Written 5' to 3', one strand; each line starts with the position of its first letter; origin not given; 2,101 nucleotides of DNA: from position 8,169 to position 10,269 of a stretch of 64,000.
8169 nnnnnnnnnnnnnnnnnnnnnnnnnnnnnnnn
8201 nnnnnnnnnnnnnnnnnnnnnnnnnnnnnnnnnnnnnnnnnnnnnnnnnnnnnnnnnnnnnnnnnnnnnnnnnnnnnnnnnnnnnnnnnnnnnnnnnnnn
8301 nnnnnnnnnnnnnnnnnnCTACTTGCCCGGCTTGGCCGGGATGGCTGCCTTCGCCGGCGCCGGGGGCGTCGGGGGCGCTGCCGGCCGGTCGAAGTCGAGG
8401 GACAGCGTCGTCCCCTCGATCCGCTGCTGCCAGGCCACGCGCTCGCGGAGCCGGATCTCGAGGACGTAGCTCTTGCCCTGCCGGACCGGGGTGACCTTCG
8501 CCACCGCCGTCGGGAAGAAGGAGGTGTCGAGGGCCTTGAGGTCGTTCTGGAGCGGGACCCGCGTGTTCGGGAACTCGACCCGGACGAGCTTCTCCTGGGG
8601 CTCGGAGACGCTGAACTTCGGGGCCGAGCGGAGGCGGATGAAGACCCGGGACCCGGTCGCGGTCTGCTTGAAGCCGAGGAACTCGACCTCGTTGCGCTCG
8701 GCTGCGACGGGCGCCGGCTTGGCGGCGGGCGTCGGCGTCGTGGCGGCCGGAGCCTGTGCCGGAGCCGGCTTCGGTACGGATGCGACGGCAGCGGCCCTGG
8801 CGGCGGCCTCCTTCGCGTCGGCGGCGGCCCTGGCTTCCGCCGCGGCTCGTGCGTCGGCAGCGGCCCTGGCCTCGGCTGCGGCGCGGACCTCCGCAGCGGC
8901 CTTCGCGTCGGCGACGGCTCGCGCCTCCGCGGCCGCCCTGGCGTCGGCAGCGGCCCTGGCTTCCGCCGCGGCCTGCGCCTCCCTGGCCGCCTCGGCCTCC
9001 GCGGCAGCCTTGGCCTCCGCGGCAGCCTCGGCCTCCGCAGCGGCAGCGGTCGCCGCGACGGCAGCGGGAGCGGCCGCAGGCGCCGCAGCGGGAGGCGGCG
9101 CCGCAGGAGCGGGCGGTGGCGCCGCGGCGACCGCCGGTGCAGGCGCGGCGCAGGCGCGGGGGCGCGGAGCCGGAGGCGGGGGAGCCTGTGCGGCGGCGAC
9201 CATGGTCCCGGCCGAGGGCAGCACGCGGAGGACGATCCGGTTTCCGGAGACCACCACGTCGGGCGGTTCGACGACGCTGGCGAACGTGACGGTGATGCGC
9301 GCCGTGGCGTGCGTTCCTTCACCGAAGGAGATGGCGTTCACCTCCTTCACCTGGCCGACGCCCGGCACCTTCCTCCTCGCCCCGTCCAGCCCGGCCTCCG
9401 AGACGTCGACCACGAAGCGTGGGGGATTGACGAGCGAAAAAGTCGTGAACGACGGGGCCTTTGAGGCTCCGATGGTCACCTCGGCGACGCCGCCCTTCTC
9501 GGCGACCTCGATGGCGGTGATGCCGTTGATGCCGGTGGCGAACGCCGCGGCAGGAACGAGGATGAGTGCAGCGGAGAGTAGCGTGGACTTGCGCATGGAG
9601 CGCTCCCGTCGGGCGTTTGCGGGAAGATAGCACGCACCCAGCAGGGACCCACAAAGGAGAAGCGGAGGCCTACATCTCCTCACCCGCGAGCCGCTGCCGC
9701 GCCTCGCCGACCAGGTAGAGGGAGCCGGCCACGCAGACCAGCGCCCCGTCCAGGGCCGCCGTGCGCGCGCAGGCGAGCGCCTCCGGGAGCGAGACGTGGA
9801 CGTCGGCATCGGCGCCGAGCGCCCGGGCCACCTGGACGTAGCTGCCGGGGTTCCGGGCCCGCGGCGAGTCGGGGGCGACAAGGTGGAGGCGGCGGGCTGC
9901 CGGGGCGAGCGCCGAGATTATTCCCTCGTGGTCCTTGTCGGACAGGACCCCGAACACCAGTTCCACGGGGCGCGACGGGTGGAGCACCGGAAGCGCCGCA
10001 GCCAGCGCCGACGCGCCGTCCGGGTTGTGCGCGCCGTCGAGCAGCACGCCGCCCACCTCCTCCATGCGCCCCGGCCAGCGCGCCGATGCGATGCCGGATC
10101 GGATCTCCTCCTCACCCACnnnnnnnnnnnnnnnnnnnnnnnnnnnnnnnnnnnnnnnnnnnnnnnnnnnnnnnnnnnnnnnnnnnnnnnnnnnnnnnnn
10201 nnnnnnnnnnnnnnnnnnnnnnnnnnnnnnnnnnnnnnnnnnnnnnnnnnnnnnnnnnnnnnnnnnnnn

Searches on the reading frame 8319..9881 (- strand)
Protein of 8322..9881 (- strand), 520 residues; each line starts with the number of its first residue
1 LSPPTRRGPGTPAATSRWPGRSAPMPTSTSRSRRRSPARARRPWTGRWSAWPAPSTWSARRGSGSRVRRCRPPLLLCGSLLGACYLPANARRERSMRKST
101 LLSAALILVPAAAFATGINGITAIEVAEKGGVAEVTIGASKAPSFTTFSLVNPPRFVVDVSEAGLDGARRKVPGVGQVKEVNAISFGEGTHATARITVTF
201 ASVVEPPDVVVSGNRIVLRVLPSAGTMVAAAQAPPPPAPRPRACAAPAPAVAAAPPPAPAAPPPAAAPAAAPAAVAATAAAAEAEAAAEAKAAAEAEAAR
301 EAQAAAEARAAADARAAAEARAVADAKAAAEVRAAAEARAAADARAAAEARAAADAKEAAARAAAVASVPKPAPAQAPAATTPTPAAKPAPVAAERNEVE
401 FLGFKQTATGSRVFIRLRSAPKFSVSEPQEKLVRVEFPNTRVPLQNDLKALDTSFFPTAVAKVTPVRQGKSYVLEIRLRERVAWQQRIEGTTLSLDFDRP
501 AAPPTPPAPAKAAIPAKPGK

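Call 38: search_protein_families(library=pfam, proteins=[window:8322-9881:-], max_evalue=0.01)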
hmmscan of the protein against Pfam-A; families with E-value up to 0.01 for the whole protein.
window:8322-9881:- (520 aa): 1 family
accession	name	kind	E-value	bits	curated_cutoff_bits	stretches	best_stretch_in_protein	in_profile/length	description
PF11741.13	AMIN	-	3.9e-15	56.2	20.5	2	124-212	2-90/101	AMIN domain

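Call 81: find_encoding_contigs(protein=window:8319-9596:-, flank=10000, max_places=5)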
Protein window:8319-9596:- (425 aa): no gene with exactly this product is on record in the collection.

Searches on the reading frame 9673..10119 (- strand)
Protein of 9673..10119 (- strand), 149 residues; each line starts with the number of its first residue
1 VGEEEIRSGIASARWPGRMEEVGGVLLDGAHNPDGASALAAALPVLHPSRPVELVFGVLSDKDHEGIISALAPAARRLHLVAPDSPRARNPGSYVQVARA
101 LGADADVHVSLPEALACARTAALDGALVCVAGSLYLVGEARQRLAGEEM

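Call 38: search_protein_families(library=pfam, proteins=[window:9673-10119:-], max_evalue=0.01)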
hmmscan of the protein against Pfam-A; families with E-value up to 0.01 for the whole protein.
window:9673-10119:- (149 aa): 1 family
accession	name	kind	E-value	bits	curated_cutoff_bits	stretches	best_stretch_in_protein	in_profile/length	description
PF02875.26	Mur_ligase_C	-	2.1e-16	61.3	28.4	1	17-133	1-126/127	Mur ligase, glutamate ligase domain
